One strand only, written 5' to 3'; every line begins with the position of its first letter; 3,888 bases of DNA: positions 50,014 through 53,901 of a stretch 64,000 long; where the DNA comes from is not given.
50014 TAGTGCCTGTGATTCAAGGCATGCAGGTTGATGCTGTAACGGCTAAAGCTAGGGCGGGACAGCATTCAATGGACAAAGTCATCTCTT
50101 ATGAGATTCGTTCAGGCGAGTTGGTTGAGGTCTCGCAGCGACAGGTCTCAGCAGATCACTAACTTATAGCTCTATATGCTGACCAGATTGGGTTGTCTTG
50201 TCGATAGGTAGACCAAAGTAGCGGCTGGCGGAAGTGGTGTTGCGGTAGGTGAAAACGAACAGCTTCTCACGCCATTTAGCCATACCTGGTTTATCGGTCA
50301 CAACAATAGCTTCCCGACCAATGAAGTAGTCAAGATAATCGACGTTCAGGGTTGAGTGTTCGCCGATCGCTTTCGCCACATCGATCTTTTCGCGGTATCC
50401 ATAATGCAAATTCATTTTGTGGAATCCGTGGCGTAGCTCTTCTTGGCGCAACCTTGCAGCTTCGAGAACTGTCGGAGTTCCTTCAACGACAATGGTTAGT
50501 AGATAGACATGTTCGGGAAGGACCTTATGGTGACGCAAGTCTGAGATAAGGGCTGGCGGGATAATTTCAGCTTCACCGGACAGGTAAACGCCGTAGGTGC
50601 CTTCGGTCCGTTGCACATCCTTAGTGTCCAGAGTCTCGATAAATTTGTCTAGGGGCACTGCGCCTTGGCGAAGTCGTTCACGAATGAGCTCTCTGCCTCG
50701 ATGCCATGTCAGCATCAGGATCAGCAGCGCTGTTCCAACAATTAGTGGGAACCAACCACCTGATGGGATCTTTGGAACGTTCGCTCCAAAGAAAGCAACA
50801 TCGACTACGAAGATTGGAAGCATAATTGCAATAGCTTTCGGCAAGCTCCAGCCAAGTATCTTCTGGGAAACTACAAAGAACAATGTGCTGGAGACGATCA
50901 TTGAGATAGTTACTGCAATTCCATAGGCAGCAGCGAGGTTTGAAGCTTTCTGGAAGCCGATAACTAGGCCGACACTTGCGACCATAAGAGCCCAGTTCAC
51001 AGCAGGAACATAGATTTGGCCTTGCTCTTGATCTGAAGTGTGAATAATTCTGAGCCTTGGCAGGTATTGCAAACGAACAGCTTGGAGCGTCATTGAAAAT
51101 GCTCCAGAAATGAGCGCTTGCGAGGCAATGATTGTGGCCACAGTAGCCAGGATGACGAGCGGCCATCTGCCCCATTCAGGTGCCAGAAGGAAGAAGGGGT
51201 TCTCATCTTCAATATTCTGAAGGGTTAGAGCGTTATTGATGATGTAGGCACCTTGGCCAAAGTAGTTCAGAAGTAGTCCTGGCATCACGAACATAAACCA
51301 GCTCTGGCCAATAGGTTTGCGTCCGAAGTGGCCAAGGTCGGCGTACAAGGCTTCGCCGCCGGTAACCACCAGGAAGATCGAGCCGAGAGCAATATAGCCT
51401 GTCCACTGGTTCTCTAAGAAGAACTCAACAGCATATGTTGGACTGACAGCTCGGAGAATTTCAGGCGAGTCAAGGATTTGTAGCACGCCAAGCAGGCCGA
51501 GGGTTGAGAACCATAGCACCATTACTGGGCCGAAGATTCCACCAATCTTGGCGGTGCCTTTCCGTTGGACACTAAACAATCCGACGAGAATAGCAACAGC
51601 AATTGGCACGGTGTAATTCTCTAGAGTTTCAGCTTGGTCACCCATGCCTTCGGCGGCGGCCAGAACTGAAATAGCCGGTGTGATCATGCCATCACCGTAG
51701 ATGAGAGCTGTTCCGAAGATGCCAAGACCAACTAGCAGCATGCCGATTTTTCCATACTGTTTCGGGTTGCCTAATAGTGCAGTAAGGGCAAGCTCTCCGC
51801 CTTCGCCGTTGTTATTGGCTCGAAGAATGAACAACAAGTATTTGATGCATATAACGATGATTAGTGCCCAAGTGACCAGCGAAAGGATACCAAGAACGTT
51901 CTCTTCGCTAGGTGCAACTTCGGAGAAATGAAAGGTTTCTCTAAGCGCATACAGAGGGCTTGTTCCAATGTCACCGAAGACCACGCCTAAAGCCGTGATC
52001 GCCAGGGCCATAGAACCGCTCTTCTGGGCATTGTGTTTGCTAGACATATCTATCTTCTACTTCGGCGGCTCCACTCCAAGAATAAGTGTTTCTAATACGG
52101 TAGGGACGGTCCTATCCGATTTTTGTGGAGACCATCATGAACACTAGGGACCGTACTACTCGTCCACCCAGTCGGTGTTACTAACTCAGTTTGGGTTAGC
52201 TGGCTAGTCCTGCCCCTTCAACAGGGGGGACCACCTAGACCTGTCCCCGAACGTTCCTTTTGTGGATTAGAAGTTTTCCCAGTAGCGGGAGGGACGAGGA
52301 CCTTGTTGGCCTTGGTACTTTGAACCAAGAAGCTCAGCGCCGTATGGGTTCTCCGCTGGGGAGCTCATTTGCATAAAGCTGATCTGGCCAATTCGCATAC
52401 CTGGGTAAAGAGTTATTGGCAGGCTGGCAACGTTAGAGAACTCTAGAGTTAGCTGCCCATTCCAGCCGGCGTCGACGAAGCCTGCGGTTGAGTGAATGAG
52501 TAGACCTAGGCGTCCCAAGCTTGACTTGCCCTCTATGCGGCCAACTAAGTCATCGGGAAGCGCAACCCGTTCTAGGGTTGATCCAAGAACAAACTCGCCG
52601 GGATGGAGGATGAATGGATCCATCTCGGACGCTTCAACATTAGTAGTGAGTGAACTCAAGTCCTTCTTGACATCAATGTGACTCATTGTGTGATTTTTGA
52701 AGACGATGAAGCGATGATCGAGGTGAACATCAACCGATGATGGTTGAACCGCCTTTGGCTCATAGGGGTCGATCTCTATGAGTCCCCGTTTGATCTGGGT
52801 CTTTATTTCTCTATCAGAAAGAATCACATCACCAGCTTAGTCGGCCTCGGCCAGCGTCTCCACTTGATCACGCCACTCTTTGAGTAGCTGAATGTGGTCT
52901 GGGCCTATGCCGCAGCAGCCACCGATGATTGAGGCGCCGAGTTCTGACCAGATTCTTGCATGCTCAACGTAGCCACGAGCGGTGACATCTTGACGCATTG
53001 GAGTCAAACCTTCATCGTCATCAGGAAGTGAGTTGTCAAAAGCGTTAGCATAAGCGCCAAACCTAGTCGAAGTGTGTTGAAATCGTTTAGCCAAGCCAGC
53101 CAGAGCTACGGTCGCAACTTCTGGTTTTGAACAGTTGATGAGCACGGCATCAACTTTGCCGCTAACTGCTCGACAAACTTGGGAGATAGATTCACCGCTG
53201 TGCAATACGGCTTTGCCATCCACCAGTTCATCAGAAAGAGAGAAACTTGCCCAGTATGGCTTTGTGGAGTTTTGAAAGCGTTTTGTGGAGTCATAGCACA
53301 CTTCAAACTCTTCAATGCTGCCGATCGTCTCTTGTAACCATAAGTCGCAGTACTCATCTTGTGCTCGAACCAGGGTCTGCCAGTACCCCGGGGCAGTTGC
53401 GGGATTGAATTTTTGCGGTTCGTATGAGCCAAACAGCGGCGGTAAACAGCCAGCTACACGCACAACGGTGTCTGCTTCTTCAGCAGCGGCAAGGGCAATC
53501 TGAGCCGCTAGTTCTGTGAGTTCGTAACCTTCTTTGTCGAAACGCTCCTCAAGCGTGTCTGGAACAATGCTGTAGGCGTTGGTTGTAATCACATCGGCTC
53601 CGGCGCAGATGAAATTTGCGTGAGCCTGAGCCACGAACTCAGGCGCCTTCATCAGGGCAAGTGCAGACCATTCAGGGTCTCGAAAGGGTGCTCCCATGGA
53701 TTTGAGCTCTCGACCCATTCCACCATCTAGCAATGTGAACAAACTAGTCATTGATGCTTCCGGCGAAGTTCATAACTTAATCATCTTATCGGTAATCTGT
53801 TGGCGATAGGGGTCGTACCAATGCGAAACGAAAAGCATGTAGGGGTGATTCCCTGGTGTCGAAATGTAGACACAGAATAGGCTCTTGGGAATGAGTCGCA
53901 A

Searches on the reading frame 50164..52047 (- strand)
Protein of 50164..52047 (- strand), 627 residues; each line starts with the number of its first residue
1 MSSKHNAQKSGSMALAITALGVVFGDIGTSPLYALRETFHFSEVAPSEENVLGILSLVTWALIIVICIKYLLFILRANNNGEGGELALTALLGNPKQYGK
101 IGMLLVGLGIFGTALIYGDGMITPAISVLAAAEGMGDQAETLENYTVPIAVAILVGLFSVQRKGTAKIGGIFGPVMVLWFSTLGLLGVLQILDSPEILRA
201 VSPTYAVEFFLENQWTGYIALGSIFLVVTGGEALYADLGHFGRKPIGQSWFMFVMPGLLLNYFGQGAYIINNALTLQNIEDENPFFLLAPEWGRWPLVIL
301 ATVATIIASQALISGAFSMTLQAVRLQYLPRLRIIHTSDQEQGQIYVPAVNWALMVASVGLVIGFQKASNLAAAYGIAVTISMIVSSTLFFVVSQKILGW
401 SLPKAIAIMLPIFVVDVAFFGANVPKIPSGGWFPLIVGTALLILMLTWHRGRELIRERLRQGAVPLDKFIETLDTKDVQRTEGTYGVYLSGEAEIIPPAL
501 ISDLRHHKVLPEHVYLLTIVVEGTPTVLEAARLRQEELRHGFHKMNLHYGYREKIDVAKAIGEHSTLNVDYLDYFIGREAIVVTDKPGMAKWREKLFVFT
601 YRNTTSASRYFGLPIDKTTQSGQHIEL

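Call 116: search_protein_families(library=pfam, proteins=[window:50164-52047:-], max_evalue=0.001)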
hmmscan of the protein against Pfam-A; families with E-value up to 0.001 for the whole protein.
window:50164-52047:- (627 aa): 2 families
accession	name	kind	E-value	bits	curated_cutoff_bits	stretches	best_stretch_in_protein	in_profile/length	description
PF02705.21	K_trans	-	1.2e-180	601.3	24.8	1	15-471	1-453/454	K+ potassium transporter integral membrane domain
PF22776.1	K_trans_C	-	3.7e-32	111.7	24.8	1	484-627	3-151/151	K+ potassium transporter C-terminal domain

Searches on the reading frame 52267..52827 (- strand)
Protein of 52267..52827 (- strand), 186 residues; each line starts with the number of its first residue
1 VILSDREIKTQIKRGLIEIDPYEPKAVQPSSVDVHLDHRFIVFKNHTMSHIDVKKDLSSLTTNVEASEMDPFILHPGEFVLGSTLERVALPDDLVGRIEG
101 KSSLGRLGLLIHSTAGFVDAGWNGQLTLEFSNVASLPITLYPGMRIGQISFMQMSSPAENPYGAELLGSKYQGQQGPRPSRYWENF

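Call 27: search_protein_families(library=ncbifam, proteins=[window:52267-52827:-], max_evalue=0.01)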
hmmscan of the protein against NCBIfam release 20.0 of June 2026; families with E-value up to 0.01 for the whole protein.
window:52267-52827:- (186 aa): 5 families
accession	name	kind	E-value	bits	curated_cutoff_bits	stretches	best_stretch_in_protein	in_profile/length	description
TIGR02274.1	dCTP_deam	equivalog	2.6e-66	222.7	92.8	1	2-181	1-179/180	dCTP deaminase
NF005734.0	PRK07559.1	equivalog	1.7e-11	43.6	283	1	2-156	11-172/368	2'-deoxycytidine 5'-triphosphate deaminase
NF002598.0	PRK02253.1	equivalog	2.3e-09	37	130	1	19-162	22-157/167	deoxyuridine 5'-triphosphate nucleotidohydrolase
NF001862.0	PRK00601.1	equivalog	3.8e-09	36.3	103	1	63-155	31-124/150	dUTP diphosphatase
TIGR00576.1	dut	superfamily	2.2e-08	33.9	102.55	1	70-156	32-118/143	dUTP diphosphatase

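Call 50: find_related_loci(query=window:52267-52827:-, collection=metagenome_contigs, flank=10000)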
Query window:52267-52827:- (186 aa) in metagenome_contigs; peptide patterns used: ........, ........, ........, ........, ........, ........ (x = any residue, [..] = any of these).
600 stretches matched a pattern (row limit reached: there are more); 568 encode a relative of the query (tblastn E <= 1e-3); the best 80 are kept; 80 distinct loci.
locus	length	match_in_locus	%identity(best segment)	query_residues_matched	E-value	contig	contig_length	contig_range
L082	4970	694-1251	85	1-186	4e-109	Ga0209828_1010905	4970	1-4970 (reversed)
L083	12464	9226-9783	85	1-186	6e-109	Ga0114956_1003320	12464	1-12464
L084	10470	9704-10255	84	1-184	5e-100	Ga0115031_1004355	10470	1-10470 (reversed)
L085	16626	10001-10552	84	1-184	5e-100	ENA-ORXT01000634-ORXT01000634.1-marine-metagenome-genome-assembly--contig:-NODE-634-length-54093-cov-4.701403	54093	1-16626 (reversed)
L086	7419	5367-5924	77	1-186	9e-99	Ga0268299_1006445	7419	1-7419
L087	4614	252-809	78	1-186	2e-98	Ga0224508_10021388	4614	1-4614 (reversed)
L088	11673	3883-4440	77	1-186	1e-97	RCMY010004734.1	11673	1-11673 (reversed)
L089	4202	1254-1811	77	1-186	8e-98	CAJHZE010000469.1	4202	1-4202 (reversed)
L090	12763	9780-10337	77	1-186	4e-96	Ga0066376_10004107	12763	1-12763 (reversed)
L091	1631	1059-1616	75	1-186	5e-102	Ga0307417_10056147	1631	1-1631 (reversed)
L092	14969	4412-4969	75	1-186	2e-95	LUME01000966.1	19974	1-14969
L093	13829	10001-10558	75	1-186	2e-95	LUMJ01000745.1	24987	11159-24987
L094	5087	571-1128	76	1-186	3e-95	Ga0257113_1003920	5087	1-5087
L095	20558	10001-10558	75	1-186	2e-95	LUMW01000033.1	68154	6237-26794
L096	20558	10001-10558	75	1-186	7e-95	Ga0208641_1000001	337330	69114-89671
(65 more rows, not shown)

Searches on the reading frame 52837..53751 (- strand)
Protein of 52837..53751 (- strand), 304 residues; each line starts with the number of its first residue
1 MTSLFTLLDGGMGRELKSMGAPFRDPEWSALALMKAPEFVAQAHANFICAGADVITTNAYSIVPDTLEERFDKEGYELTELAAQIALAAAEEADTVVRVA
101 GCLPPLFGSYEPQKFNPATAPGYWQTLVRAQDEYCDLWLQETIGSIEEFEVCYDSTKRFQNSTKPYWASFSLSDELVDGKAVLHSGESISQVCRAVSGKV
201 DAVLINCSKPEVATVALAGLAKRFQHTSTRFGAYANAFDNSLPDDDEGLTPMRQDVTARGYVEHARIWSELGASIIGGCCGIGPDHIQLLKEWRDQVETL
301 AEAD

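Call 27: search_protein_families(library=ncbifam, proteins=[window:52837-53751:-], max_evalue=0.01)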
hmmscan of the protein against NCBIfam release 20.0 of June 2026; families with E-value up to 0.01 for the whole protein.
window:52837-53751:- (304 aa): 5 families
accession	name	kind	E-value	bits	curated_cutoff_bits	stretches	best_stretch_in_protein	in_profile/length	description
NF007020.0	PRK09485.1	equivalog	4.8e-32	111.2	215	2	132-294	151-303/306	homocysteine S-methyltransferase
NF006396.0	PRK08645.1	equivalog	1e-24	86.6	453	1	7-298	14-288/611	bifunctional homocysteine S-methyltransferase/methylenetetrahydrofolate reductase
NF005718.0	PRK07534.1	equivalog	6.7e-15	55.2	338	1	7-292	17-292/337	betaine--homocysteine S-methyltransferase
TIGR02082.1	metH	equivalog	1.8e-10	39.2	1010.85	1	35-292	47-310/1182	methionine synthase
NF007024.0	PRK09490.1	equivalog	3.1e-09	35.2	1497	1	31-293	59-328/1234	methionine synthase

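Call 43: find_homologous_proteins(query=window:52837-53751:-, max_evalue=1e-20)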
Query window:52837-53751:- (304 aa): 3750 proteins with E <= 1e-20 among 8000 candidates; the best 120 are listed.
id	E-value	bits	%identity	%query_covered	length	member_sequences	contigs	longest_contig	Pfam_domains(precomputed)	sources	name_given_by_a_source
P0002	1.8e-94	335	54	96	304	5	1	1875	PF02574.23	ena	-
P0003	9.2e-94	332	52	95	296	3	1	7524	PF02574.23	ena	-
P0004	1.0e-92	329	53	97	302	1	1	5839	PF02574.23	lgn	-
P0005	2.1e-87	311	53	93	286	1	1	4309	PF02574.23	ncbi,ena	-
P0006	9.1e-86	306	49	96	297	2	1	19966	PF02574.23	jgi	-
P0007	4.2e-82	294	51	95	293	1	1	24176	PF02574.23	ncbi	-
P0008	6.3e-81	290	49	97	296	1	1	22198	PF02574.23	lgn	-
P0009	1.1e-80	289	51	95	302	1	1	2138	PF02574.23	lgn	-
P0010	1.8e-80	289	49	94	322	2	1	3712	PF02574.23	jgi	jgi:homocysteine S-methyltransferase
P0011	2.2e-78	282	49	95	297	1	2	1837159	PF02574.23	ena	-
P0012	2.6e-78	282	51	95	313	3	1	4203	PF02574.23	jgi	-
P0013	3.1e-78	281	50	91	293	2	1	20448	PF02574.23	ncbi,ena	-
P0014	4.8e-78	281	50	95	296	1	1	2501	PF02574.23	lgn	-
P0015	7.5e-78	280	50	97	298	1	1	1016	PF02574.23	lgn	-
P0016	7.5e-78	280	47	93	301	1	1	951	PF02574.23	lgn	-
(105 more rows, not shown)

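Call 44: find_encoding_contigs(protein=P0003, flank=10000, max_places=3)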
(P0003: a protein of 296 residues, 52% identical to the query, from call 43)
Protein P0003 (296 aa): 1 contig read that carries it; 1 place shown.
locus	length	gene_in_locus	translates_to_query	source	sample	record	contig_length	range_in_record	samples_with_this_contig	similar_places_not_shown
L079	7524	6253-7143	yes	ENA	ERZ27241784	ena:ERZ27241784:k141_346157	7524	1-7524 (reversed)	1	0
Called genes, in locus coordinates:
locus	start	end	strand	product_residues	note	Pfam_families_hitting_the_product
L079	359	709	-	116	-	-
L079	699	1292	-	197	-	PF07638:Sigma70_ECF (weak), PF04542:Sigma70_r2, PF08281:Sigma70_r4_2, PF04545:Sigma70_r4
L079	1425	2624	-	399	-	PF13173:AAA_14, PF13635:DUF4143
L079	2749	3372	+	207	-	-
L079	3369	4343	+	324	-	PF02661:Fic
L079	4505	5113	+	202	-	-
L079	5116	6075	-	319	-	PF01408:GFO_IDH_MocA, PF22725:GFO_IDH_MocA_C3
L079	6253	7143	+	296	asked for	PF02574:S-methyl_trans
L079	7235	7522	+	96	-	?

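Call 45: find_encoding_contigs(protein=P0004, flank=10000, max_places=3)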
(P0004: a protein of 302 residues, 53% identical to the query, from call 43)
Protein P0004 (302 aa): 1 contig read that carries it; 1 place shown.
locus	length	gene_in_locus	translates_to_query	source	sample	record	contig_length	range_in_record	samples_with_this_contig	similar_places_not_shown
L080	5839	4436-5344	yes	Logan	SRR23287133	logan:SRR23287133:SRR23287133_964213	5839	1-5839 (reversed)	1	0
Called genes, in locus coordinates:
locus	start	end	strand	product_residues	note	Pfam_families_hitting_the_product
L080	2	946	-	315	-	?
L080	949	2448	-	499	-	PF00990:GGDEF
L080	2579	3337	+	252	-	PF02463:SMC_N (faint), PF00005:ABC_tran, PF13175:AAA_15 (faint), PF13304:AAA_21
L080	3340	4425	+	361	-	PF12679:ABC2_membrane_2 (weak), PF12698:ABC2_membrane_3, PF01061:ABC2_membrane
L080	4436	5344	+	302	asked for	PF02574:S-methyl_trans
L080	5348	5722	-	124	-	-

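Call 46: find_encoding_contigs(protein=P0007, flank=10000, max_places=3)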
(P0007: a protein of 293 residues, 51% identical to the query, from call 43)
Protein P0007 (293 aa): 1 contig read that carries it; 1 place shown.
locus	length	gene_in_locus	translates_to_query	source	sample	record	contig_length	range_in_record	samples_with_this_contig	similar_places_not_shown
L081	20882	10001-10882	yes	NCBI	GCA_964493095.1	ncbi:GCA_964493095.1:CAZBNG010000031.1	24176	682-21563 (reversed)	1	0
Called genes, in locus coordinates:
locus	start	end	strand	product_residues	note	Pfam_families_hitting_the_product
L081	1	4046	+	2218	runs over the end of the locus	?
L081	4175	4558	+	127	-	-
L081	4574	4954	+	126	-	-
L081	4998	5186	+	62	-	-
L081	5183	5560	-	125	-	-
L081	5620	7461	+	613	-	PF00009:GTP_EFTU, PF03144:GTP_EFTU_D2, PF14492:EFG_III (weak), PF00679:EFG_C, PF06421:LepA_C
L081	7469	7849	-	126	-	PF11964:SpoIIAA-like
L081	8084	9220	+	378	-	PF13784:Fic_N, PF02661:Fic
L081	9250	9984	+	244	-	PF04402:SIMPL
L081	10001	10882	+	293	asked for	PF02574:S-methyl_trans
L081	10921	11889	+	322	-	PF11335:DUF3137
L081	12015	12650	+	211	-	PF04344:CheZ (weak)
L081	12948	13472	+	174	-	-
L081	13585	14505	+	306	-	-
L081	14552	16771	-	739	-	PF00330:Aconitase, PF00694:Aconitase_C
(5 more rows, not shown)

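Call 106: list_cluster_members(proteins=[window:52837-53751:-, window:52270-52827:-, window:56892-58448:+, window:58962-59837:-, window:45495-46367:+, window:46737-47864:-, window:47986-49440:+, window:43655-44896:+, window:44896-45216:+, window:41101-43203:+])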
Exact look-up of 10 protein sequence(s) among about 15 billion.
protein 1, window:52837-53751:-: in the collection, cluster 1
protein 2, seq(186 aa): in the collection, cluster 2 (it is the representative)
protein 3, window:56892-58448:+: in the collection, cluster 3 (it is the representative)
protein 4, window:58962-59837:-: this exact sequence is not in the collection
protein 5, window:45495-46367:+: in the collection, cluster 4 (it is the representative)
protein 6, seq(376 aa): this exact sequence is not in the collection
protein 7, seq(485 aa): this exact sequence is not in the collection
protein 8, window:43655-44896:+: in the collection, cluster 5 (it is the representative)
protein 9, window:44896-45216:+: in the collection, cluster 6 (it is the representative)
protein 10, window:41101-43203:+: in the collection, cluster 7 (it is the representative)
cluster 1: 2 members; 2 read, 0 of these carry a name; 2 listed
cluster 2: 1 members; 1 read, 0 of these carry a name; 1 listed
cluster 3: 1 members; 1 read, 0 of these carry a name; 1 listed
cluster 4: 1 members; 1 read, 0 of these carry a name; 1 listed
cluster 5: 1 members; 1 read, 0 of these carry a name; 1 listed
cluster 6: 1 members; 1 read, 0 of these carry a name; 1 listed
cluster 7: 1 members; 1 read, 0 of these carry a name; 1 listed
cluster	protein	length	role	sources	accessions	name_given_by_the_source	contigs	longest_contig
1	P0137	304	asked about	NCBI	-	-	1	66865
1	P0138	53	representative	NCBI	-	-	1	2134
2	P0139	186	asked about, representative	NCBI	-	-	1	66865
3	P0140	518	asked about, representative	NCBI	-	-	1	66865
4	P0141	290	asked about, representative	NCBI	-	-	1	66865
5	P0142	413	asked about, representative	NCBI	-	-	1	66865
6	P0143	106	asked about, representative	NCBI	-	-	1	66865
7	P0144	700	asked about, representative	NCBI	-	-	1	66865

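Call 107: find_encoding_contigs(protein=P0138, flank=10000, max_places=5)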
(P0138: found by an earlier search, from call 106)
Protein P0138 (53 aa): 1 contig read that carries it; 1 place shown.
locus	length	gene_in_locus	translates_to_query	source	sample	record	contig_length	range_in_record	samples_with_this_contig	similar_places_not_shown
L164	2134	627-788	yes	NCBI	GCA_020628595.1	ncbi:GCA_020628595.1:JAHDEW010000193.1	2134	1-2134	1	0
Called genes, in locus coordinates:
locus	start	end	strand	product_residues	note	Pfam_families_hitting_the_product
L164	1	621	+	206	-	?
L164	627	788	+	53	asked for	PF02574:S-methyl_trans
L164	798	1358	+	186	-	PF06559:DCD_N, PF22769:DCD, PF22569:DCD_C, PF00692:dUTPase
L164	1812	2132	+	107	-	?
